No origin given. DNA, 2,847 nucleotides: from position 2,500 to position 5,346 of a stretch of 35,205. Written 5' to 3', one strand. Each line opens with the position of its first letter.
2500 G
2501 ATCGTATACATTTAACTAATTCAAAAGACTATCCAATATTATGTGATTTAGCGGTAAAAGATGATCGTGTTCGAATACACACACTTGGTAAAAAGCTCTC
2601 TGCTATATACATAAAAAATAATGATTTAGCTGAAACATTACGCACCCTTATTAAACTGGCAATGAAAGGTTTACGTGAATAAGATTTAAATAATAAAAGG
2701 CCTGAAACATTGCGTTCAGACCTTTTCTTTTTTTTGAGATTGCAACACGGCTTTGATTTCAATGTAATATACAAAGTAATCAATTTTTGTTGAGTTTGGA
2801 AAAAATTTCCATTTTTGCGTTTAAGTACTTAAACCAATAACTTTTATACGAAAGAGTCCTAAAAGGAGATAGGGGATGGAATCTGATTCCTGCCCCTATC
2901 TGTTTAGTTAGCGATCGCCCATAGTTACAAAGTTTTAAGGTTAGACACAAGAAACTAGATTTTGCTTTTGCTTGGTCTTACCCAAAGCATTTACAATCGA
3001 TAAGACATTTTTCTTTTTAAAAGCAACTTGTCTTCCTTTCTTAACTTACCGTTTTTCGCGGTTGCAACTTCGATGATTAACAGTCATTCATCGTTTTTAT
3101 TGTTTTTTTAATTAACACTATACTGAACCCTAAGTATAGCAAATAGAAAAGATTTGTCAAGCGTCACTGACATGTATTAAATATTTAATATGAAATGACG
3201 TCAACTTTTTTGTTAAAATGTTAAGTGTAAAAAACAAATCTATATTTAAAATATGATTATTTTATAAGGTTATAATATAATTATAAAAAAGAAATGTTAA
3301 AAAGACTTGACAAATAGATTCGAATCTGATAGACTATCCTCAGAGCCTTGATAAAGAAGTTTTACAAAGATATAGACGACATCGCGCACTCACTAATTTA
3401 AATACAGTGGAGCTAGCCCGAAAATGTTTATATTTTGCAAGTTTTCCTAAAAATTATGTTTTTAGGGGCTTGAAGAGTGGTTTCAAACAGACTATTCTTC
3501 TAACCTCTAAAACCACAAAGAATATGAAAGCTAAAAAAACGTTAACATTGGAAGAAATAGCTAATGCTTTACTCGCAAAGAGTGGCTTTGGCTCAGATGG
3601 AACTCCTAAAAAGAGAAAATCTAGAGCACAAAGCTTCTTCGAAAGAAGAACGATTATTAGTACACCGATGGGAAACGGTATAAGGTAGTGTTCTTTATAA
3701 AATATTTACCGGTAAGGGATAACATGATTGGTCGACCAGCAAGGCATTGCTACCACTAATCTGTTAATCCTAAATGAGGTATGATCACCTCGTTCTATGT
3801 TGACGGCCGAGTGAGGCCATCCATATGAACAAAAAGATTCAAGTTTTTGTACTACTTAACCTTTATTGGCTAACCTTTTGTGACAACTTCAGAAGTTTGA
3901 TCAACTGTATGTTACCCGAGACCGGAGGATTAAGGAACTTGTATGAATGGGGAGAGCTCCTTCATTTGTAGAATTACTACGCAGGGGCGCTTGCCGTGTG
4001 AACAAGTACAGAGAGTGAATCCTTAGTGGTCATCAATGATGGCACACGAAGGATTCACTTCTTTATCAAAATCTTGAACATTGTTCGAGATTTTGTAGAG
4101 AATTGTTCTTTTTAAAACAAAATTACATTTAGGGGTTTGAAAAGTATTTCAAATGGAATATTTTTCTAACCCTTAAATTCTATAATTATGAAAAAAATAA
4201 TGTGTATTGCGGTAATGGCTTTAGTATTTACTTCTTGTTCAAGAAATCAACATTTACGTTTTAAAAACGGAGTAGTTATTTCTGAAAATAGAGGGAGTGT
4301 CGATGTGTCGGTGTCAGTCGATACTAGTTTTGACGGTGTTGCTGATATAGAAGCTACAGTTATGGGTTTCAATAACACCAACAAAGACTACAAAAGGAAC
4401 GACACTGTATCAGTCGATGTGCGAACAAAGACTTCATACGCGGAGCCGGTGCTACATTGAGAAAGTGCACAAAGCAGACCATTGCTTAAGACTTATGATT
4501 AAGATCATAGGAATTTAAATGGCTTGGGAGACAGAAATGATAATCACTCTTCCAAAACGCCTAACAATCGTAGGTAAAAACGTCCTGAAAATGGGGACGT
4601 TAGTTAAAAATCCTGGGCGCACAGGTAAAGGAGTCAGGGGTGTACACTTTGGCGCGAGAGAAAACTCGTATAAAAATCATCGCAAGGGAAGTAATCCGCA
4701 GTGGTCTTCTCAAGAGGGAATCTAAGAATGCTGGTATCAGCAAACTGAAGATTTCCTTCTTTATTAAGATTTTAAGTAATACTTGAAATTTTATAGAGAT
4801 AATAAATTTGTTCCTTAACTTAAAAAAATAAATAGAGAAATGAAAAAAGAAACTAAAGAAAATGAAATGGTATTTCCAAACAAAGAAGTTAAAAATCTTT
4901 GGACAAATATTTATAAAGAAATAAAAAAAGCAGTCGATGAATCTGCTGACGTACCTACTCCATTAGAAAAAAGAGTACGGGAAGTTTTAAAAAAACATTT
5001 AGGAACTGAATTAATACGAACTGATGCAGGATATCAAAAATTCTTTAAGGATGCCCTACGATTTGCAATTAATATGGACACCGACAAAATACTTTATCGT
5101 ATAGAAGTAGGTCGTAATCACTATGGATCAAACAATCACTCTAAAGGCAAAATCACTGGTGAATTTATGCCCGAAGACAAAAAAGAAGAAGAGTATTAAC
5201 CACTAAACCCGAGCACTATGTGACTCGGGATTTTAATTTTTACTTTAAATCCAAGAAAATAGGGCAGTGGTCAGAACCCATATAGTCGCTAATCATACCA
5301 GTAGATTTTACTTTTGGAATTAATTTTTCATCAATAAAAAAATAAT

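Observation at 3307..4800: Two tandem cassette-like units built as leader stem-loop, small ORF, ORF-free structured segment and double hairpin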

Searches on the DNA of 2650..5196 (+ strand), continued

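Call 26: search_rna_families(sources=[L007, L010, L014], threshold=gathering, show_alignments=2)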
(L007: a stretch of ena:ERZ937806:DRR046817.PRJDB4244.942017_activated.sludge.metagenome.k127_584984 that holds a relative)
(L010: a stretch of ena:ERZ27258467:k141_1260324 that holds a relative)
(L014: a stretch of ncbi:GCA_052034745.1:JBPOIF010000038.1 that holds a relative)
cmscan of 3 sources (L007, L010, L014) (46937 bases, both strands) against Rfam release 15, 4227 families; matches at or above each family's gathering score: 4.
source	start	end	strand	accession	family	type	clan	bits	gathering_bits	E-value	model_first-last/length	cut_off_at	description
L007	1649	1719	-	RF00005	tRNA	Gene; tRNA;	CL00001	75.1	29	8.9e-15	1-71/71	no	tRNA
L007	3366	3436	-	RF00005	tRNA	Gene; tRNA;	CL00001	69.9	29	2.5e-13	1-71/71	no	tRNA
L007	1842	1913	+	RF00005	tRNA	Gene; tRNA;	CL00001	62.3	29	3e-11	1-71/71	no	tRNA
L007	3196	3266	-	RF00005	tRNA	Gene; tRNA;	CL00001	60.8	29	8e-11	1-71/71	no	tRNA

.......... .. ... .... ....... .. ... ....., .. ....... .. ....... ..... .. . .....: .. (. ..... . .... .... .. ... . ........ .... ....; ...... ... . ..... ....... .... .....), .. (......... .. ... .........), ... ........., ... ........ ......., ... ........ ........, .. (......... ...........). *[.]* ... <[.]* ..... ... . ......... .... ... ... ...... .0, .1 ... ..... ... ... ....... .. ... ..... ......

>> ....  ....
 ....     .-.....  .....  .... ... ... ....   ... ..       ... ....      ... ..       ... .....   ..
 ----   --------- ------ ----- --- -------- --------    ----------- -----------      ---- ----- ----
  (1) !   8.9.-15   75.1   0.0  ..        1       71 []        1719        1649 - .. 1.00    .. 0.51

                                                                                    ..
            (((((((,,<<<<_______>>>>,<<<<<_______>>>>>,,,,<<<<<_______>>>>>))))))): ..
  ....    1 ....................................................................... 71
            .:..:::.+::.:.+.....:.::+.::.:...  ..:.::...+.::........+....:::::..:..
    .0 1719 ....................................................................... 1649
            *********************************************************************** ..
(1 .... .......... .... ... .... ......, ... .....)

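Call 34: search_rna_families(sources=[L007, L010, L014, L018], threshold=evalue, max_evalue=1, show_alignments=6)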
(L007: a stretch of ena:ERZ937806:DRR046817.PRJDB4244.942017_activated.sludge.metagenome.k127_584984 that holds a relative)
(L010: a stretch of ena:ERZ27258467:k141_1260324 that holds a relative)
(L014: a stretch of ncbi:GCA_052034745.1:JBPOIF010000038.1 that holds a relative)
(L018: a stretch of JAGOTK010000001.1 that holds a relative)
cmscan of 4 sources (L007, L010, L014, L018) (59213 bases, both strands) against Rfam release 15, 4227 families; matches with E-value up to 1: 16.
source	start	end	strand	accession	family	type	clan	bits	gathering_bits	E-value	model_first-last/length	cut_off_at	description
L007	1649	1719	-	RF00005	tRNA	Gene; tRNA;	CL00001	75.1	29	1.1e-14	1-71/71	no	tRNA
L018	1042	1114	-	RF00005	tRNA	Gene; tRNA;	CL00001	70.9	29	1.6e-13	1-71/71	no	tRNA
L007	3366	3436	-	RF00005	tRNA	Gene; tRNA;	CL00001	69.9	29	3.2e-13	1-71/71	no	tRNA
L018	850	921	-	RF00005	tRNA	Gene; tRNA;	CL00001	69.5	29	4e-13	1-71/71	no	tRNA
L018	3064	3135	+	RF00005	tRNA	Gene; tRNA;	CL00001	65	29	6.9e-12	1-71/71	no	tRNA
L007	1842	1913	+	RF00005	tRNA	Gene; tRNA;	CL00001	62.3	29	3.8e-11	1-71/71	no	tRNA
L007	3196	3266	-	RF00005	tRNA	Gene; tRNA;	CL00001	60.8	29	1e-10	1-71/71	no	tRNA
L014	1638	1690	+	RF00008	Hammerhead_3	Gene; ribozyme;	CL00010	44.5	48.5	1.7e-06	1-54/54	no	Hammerhead ribozyme (type III)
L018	5874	5928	+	RF00008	Hammerhead_3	Gene; ribozyme;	CL00010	44.5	48.5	1.7e-06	1-54/54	no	Hammerhead ribozyme (type III)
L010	9748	9803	+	RF00008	Hammerhead_3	Gene; ribozyme;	CL00010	41.8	48.5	9.6e-06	1-54/54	no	Hammerhead ribozyme (type III)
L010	6670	6763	+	RF01772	rnk_pseudo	Cis-reg; leader;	-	30.4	55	0.35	1-108/108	no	Pseudomonas rnk leader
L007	3148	3271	-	RF02435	SpF41_sRNA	Gene; sRNA;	-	30.2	52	0.95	1-105/105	no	Streptococcus sRNA SpF41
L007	15273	15337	+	RF01859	Phe_leader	Cis-reg; leader;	-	29.3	55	0.8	1-125/125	no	Phenylalanine leader peptide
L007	1842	1914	-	RF04354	Plastid-ycf2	Cis-reg;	-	25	65.7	0.78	1-75/75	no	Plastid-ycf2 5UTR RNA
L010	6726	6847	-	RF02901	AaHKsRNA41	Gene; sRNA;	-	24.7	97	0.14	1-187/187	no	Aggregatibacter sRNA 41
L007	6727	6796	-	RF01822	RsaJ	Gene; sRNA;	-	24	100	0.14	1-287/287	no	RNA Staph. aureus A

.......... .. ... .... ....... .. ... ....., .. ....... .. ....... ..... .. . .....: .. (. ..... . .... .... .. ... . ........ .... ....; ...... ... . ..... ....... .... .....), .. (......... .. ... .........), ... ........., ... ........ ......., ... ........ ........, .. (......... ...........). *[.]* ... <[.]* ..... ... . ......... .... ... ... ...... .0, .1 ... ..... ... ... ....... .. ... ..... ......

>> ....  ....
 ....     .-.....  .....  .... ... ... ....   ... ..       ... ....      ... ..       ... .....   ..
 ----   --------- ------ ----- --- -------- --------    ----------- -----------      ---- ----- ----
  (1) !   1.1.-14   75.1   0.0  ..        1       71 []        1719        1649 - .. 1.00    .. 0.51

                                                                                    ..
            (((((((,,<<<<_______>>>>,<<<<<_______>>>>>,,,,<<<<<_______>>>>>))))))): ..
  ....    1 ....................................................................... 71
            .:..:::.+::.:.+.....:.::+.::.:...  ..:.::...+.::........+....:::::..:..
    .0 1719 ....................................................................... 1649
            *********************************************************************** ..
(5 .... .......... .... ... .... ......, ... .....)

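Call 45: search_rna_families(sources=[L019, L020, L022, L016], threshold=evalue, max_evalue=0.1, show_alignments=3)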
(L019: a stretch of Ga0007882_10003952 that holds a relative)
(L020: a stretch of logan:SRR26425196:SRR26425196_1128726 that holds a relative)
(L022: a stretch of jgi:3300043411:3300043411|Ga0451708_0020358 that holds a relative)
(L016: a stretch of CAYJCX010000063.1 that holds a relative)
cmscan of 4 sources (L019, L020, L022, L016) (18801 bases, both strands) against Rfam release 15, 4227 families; matches with E-value up to 0.1: 12.
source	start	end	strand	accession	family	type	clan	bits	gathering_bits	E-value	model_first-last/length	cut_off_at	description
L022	58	112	+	RF00008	Hammerhead_3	Gene; ribozyme;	CL00010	50.6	48.5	9.9e-09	1-54/54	no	Hammerhead ribozyme (type III)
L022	950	1004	+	RF00008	Hammerhead_3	Gene; ribozyme;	CL00010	48.1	48.5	5e-08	1-54/54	no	Hammerhead ribozyme (type III)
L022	2550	2604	+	RF00008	Hammerhead_3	Gene; ribozyme;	CL00010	47.8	48.5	6.3e-08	1-54/54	no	Hammerhead ribozyme (type III)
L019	2979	3033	+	RF00008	Hammerhead_3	Gene; ribozyme;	CL00010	45.9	48.5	2.1e-07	1-54/54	no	Hammerhead ribozyme (type III)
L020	2947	3001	+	RF00008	Hammerhead_3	Gene; ribozyme;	CL00010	44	48.5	7.3e-07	1-54/54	no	Hammerhead ribozyme (type III)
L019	4552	4607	+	RF00008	Hammerhead_3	Gene; ribozyme;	CL00010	41.4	48.5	4e-06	1-54/54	no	Hammerhead ribozyme (type III)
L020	4226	4280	+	RF00008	Hammerhead_3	Gene; ribozyme;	CL00010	40.9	48.5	5.7e-06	1-54/54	no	Hammerhead ribozyme (type III)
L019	5749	5786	+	RF02351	psRNA14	Gene; sRNA;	-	31.6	60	0.066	5-42/84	no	Proteobacteria sRNA psRNA14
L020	756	850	+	RF01859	Phe_leader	Cis-reg; leader;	-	31.3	55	0.09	1-125/125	no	Phenylalanine leader peptide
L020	759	848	+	RF02607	AbsR25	Gene; sRNA;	-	30.9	47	0.074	1-164/164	no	Acinetobacter sRNA 25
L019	2601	2695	+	RF03802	MIR5649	Gene; miRNA;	-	28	100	0.064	1-101/101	no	MIR5649 microRNA precursor family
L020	2386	2432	+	RF00008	Hammerhead_3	Gene; ribozyme;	CL00010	26.4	48.5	0.072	5-50/54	no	Hammerhead ribozyme (type III)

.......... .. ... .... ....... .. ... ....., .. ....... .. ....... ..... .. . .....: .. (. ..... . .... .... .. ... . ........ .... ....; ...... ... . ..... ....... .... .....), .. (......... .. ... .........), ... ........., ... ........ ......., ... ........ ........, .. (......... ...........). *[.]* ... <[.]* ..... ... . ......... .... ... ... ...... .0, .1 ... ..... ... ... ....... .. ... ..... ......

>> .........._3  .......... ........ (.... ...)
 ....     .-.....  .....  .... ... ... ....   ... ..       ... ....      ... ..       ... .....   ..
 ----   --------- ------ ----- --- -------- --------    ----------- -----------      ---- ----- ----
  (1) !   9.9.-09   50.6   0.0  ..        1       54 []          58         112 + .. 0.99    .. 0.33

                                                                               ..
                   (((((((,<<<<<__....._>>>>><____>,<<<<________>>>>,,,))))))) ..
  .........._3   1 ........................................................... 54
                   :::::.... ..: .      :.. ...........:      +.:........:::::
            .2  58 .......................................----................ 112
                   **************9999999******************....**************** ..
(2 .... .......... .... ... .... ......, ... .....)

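Call 69: search_rna_families(source=L022, start=1385, end=1520, threshold=evalue, max_evalue=10, show_alignments=3)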
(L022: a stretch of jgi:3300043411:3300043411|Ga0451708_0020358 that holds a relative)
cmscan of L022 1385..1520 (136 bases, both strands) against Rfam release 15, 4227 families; matches with E-value up to 10: 7.
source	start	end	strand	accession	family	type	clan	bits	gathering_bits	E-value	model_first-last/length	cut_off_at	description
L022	1424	1497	+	RF04330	snoMe28S-C3422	Gene; snRNA; snoRNA; CD-box;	-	20.6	80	1.5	1-79/79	no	Drosophila C/D box small nucleolar RNA snoMe28S-C3422 family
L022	1434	1480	+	RF03652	mir-2329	Gene; miRNA;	-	16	90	0.94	1-66/66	no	mir-2329 microRNA precursor family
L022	1406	1463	+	RF01711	Lnt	Cis-reg;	-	14.5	55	5.8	1-63/63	no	Lnt RNA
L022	1441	1474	+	RF00696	mir-203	Gene; miRNA;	-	11.9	65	3.3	26-59/80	no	mir-203 microRNA precursor family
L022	1388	1424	+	RF02089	CLRN1-AS1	Gene; lncRNA;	-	10.9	48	0.83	43-79/79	no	CLRN1 antisense RNA 1 conserved region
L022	1385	1476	+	RF02590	Spy1186876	Gene; sRNA;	-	8.3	208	9.6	130-243/243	5'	S. pyogenes small RNA 1186876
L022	1385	1484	+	RF03121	aCoV-3UTR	Cis-reg;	CL00117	7.5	85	6.2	231-312/312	5'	Alphacoronavirus 3'UTR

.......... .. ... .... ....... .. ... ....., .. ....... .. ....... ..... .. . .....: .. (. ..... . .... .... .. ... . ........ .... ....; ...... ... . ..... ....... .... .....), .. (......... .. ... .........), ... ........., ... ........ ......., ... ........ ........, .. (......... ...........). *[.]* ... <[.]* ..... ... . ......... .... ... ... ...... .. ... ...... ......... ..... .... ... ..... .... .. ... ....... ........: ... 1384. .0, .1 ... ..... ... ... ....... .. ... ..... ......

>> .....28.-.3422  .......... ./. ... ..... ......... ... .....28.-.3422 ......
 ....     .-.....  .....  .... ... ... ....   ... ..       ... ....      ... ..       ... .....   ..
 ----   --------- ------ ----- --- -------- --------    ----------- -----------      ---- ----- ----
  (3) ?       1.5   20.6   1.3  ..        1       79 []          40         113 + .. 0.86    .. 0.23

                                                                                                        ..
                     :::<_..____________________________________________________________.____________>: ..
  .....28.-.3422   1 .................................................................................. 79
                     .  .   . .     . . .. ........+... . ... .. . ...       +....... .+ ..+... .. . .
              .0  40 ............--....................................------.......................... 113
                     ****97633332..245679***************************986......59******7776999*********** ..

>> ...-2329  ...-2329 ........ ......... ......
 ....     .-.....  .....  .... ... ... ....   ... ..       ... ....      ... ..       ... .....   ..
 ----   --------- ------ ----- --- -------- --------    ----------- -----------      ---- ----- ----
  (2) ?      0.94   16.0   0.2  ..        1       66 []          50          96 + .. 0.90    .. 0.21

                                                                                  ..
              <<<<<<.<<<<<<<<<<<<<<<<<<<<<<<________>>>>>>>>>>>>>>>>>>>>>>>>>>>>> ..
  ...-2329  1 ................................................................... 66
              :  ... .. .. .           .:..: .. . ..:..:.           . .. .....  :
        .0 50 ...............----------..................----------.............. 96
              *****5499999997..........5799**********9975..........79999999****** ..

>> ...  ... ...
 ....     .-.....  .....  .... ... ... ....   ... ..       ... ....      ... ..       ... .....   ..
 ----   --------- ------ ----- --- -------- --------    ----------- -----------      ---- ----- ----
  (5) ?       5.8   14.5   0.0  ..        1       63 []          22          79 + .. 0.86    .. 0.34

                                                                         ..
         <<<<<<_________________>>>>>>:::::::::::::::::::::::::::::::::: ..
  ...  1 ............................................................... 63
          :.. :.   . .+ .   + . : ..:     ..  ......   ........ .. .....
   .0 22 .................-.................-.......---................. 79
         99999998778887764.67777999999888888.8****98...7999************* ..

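Call 70: search_rna_families(source=window, start=3995, end=4130, threshold=evalue, max_evalue=10, show_alignments=3)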
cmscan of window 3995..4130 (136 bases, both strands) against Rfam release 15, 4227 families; matches with E-value up to 10: 20.
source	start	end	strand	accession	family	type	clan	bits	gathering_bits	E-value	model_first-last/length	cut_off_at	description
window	4055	4098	-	RF02433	SpF36_sRNA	Gene; sRNA;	-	18.7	48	2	1-51/51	no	Streptococcus sRNA SpF36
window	4013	4121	-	RF02618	SSRC34_2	Gene; sRNA;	-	18.1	48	0.6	1-125/125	no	Streptococcus sRNA 34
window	4006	4066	+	RF00965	mir-549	Gene; miRNA;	-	17.5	93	0.36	1-72/72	no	mir-549 microRNA precursor family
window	4013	4060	+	RF04117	MIR5200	Gene; miRNA;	-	17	70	0.39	1-92/92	no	MIR5200 microRNA precursor family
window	4056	4105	-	RF00693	mir-147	Gene; miRNA;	-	15.5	57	0.95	1-78/78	no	mir-147 microRNA precursor family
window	4046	4114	+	RF00823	lsy-6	Gene; miRNA;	-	15.4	60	0.72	1-74/74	no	lsy-6 microRNA precursor family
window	4050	4110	-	RF03996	mir-3012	Gene; miRNA;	-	15.3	90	2.3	1-68/68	no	mir-3012 microRNA precursor family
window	4049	4130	+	RF02629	RmaA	Gene; sRNA;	-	14.8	57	2.1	1-88/113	3'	Regulator of motility and amylovoran A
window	4051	4130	-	RF04174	MIR4208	Gene; miRNA;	-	14.8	140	5.4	61-139/191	5'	MIR4208 microRNA precursor family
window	4004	4068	+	RF03598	MIR6024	Gene; miRNA;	-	14.2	72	2.1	1-99/99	no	MIR6024 microRNA precursor family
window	4066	4096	-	RF00833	mir-70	Gene; miRNA;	-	14.1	90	3.6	1-79/79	no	mir-70 microRNA precursor family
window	4059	4102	+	RF03715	mir-977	Gene; miRNA;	-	13.9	109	3.2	1-90/90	no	mir-977 microRNA precursor family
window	4008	4066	-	RF00965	mir-549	Gene; miRNA;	-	13.9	93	3.7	1-72/72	no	mir-549 microRNA precursor family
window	4011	4063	+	RF03808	mir-3957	Gene; miRNA;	-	13.6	84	4.6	1-77/77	no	mir-3957 microRNA precursor family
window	4064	4098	+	RF04117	MIR5200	Gene; miRNA;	-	13.4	70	3.7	1-92/92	no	MIR5200 microRNA precursor family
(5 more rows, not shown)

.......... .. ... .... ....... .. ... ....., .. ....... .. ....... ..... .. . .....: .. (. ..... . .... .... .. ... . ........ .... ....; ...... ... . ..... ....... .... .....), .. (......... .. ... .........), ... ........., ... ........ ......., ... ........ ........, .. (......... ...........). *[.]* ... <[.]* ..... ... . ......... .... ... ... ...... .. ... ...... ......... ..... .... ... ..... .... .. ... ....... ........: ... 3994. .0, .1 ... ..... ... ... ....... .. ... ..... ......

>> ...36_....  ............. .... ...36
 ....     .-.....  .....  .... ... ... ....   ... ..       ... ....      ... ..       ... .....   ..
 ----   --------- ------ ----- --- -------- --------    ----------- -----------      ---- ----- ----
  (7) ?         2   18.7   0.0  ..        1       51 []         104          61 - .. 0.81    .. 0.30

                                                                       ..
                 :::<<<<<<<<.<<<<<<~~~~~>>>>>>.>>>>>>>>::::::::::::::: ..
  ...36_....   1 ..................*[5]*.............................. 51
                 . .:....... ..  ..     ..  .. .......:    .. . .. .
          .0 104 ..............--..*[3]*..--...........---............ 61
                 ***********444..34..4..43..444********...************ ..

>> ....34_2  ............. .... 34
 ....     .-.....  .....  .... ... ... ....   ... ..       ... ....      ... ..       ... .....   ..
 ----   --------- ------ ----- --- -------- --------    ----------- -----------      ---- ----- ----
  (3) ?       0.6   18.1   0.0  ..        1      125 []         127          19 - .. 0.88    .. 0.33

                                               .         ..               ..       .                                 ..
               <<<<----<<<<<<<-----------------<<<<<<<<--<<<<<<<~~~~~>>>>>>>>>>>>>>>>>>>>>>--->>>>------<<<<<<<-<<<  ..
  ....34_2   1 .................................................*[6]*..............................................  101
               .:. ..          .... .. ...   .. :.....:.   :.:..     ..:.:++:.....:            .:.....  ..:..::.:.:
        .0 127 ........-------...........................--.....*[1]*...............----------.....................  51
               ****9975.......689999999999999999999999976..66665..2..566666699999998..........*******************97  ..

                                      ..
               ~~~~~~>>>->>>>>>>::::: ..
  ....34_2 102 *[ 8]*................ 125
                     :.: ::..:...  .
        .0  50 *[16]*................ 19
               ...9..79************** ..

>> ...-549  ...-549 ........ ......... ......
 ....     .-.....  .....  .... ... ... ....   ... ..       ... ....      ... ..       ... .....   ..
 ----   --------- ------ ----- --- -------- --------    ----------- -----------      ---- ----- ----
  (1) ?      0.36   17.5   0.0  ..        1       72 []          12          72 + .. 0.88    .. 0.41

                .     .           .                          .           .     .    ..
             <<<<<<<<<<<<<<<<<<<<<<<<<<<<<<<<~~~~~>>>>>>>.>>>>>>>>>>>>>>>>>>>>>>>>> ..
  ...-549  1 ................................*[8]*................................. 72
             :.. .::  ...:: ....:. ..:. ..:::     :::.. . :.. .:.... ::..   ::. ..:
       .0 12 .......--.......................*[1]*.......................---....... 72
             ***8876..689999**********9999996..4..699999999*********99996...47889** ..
